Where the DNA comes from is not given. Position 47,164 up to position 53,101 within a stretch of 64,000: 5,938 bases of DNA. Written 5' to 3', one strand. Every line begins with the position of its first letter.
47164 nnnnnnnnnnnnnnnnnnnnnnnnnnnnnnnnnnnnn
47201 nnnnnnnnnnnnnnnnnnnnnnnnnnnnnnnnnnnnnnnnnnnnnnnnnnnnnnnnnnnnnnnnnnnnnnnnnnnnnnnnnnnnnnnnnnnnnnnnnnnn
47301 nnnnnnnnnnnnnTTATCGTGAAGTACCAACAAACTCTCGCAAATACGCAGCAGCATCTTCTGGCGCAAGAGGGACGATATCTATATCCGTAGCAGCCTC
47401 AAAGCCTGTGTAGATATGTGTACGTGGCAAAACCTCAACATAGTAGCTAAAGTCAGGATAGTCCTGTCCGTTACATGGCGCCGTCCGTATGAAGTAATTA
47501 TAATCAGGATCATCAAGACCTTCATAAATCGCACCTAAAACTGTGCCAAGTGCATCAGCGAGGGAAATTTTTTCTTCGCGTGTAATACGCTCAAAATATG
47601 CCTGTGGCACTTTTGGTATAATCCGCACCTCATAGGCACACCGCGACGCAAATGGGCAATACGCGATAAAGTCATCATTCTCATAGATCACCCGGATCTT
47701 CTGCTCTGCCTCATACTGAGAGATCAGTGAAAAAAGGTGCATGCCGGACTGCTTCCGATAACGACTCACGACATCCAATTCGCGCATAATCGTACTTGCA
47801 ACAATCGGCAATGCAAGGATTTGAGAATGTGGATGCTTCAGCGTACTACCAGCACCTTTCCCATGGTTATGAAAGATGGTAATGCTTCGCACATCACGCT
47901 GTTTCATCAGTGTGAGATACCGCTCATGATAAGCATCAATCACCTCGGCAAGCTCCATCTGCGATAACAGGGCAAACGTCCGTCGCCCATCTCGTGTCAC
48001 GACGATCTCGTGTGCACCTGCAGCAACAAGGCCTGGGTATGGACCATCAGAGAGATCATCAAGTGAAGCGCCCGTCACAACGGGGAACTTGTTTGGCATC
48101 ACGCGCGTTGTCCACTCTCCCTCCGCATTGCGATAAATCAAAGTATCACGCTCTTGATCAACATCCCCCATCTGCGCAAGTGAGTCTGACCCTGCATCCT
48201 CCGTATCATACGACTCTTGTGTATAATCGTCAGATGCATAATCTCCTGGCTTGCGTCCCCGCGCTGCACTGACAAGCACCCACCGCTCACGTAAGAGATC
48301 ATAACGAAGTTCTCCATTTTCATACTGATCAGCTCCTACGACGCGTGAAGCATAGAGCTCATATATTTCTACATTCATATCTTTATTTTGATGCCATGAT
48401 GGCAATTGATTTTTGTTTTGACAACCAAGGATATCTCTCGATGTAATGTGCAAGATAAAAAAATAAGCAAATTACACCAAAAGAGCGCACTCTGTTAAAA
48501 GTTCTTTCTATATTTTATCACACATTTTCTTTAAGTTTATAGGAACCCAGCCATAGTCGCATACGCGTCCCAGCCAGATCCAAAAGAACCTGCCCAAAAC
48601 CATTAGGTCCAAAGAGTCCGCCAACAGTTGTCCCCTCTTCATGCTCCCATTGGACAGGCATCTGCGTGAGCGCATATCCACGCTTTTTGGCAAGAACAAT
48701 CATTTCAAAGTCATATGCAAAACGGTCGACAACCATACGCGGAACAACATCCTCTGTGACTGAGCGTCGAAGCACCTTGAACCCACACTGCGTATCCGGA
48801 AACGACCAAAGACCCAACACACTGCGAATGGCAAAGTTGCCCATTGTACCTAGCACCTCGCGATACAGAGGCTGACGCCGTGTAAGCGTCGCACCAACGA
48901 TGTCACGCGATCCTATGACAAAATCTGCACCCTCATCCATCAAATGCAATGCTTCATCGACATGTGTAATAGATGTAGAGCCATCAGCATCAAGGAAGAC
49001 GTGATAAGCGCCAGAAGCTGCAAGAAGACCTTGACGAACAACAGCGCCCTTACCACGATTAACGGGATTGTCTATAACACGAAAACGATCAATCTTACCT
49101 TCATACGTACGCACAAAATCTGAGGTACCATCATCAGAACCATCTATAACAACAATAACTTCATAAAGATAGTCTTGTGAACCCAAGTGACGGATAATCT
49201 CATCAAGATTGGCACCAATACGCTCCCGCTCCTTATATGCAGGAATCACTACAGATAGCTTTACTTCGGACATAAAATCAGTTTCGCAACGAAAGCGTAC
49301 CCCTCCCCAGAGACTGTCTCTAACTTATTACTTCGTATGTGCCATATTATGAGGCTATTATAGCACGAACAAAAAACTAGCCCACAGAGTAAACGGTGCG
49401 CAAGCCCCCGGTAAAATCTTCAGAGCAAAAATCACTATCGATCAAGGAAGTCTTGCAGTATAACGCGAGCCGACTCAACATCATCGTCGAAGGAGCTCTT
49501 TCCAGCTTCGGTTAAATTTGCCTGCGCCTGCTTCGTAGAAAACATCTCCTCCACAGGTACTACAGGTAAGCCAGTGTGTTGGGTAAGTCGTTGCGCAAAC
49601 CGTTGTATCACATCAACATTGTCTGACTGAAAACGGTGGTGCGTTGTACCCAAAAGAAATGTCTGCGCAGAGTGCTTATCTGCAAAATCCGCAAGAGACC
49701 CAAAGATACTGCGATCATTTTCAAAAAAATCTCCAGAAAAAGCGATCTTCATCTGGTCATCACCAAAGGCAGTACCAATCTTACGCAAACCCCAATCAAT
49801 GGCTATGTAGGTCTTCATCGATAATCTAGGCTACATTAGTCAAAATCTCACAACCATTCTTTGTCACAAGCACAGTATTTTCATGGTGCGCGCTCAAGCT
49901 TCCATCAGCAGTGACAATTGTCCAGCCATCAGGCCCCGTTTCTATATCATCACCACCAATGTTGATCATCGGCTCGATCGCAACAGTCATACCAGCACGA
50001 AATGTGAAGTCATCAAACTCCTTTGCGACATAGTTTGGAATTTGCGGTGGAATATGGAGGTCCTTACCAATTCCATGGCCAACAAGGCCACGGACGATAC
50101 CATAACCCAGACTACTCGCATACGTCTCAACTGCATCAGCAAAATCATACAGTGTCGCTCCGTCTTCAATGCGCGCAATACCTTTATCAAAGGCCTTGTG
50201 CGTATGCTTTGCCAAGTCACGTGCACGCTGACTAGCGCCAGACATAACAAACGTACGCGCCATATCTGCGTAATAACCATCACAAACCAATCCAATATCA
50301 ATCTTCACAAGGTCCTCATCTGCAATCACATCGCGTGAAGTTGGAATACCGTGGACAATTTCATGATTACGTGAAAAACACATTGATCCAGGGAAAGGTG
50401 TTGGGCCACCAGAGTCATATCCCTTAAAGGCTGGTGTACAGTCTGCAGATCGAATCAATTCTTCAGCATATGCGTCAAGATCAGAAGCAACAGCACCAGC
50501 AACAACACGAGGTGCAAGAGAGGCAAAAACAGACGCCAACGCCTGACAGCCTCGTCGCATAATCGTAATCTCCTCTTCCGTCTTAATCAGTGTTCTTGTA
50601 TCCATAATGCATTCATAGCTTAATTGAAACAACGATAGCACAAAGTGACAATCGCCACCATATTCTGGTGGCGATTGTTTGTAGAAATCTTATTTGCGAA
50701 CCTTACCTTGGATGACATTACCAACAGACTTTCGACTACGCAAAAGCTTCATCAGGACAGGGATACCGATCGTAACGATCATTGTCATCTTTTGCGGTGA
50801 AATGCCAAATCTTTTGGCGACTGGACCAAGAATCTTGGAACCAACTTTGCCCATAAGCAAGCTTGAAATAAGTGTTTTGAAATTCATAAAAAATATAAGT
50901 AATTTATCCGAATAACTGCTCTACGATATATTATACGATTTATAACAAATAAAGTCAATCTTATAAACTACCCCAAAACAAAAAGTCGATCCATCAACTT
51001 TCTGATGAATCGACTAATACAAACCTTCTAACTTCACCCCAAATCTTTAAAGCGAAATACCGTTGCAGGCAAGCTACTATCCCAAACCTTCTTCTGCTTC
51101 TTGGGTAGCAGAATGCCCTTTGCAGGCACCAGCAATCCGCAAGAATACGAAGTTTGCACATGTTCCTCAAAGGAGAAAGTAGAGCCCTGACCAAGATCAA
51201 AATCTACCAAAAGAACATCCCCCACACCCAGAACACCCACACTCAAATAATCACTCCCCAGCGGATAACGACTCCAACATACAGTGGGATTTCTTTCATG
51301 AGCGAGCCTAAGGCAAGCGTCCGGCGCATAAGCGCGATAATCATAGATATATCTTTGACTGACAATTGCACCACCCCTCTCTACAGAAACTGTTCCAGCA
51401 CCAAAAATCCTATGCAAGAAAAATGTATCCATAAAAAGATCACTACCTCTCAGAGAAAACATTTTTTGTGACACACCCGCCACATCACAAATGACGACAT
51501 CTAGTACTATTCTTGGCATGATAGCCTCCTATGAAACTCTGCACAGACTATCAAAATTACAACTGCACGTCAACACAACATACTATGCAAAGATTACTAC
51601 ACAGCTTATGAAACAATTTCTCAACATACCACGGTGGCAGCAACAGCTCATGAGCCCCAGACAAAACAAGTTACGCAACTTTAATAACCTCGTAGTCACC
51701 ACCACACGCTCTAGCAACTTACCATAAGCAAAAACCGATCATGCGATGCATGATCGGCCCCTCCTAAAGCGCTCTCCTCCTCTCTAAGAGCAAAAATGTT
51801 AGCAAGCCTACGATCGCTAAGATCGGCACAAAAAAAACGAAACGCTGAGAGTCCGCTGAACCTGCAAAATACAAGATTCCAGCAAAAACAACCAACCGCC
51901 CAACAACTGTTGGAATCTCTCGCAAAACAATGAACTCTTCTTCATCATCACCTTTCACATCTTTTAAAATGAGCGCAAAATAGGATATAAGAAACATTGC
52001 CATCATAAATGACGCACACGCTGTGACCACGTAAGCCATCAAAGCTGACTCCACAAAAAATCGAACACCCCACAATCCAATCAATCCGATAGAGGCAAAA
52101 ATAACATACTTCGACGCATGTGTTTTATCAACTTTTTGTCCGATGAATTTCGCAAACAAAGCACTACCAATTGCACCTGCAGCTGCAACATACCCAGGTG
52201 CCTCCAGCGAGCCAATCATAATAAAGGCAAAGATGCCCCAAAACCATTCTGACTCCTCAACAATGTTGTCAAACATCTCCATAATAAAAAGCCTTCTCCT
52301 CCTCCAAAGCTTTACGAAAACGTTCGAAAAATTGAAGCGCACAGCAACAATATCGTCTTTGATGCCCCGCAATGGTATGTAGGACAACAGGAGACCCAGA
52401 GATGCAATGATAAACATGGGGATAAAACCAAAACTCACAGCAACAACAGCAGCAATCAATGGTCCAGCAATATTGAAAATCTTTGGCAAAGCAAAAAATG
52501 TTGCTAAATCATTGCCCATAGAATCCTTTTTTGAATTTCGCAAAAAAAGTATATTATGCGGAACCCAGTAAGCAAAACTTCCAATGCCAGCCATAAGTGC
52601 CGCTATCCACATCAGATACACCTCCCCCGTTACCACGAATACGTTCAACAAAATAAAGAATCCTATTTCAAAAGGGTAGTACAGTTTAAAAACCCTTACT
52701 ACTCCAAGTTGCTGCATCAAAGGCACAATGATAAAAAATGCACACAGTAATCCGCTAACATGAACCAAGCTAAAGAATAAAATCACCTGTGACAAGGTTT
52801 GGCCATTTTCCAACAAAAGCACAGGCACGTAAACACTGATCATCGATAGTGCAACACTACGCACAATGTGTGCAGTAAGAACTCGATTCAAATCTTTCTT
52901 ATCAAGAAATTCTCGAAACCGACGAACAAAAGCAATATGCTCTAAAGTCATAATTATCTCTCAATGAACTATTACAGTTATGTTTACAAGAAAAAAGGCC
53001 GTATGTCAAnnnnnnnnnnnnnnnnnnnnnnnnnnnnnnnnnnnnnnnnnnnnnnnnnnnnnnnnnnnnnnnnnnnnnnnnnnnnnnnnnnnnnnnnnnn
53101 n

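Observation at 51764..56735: Terminator-bounded five-gene operon: FMN-binding lipoprotein, ApbE, lipoprotein serine hydrolase, APH-type kinase, MFS transporter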

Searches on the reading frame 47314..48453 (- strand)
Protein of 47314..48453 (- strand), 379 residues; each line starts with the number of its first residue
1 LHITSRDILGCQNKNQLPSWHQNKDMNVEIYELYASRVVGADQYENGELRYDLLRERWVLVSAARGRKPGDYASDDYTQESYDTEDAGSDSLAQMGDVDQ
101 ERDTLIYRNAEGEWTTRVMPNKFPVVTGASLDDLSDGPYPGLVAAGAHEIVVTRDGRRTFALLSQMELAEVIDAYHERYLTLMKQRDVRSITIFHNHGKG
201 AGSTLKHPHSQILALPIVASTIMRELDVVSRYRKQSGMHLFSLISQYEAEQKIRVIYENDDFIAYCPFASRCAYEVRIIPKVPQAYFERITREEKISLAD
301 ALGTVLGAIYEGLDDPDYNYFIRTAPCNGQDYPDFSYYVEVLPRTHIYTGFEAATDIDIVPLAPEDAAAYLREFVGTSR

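Call 34: search_protein_families(library=pfam, proteins=[window:47314-48453:-], max_evalue=0.001)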
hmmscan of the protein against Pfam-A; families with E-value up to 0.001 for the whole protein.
window:47314-48453:- (379 aa): 4 families
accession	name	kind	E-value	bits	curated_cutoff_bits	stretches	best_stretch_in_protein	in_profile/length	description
PF01087.27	GalP_UDP_transf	-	1.6e-10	42.2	22.1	1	47-216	12-181/184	Galactose-1-phosphate uridyl transferase, N-terminal domain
PF16268.10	DUF4921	-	4.1e-07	29.7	28.5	1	172-366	208-388/425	Domain of unknown function (DUF4921)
PF16285.10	DUF4931_N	-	5.1e-06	27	24.1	1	150-215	56-121/124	Domain of unknown function (DUF4931) N-terminal domain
PF02744.22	GalP_UDP_tr_C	-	0.00035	20.8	29.2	1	226-331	2-108/165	Galactose-1-phosphate uridyl transferase, C-terminal domain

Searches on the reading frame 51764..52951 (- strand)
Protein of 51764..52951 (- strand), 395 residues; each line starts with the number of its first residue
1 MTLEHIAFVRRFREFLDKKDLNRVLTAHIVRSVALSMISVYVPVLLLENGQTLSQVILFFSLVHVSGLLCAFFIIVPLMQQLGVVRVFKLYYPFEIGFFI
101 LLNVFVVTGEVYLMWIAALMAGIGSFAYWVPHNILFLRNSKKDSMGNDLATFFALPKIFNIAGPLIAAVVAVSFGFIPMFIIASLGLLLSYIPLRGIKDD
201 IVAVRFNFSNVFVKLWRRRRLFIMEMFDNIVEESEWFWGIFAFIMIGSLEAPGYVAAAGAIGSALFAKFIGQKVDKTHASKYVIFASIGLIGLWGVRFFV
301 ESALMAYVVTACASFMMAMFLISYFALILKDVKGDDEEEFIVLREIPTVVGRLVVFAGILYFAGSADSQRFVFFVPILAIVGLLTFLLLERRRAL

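Call 4: search_protein_families(library=pfam, proteins=[window:51764-52951:-], max_evalue=1)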
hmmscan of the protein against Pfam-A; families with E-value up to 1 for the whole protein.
window:51764-52951:- (395 aa): 1 family
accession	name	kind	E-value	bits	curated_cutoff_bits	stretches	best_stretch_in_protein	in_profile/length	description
PF07690.21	MFS_1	-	4.8e-05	22.9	33.4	2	26-246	3-217/347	Major Facilitator Superfamily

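Call 5: search_protein_families(library=ncbifam, proteins=[window:51764-52951:-], max_evalue=1)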
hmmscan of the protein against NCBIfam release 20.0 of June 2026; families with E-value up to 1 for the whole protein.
window:51764-52951:- (395 aa): 1 family
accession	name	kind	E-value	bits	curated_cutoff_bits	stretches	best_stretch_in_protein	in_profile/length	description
NF042984.1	SMR_efflux_EmrE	exception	0.0055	17.1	226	1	261-361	7-100/110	multidrug efflux SMR transporter EmrE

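Call 75: search_solved_structures(query=A7, max_evalue=1)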
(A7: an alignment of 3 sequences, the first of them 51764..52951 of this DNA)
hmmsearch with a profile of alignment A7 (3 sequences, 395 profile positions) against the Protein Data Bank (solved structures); distinct sequences matched with E-value up to 1: 0.
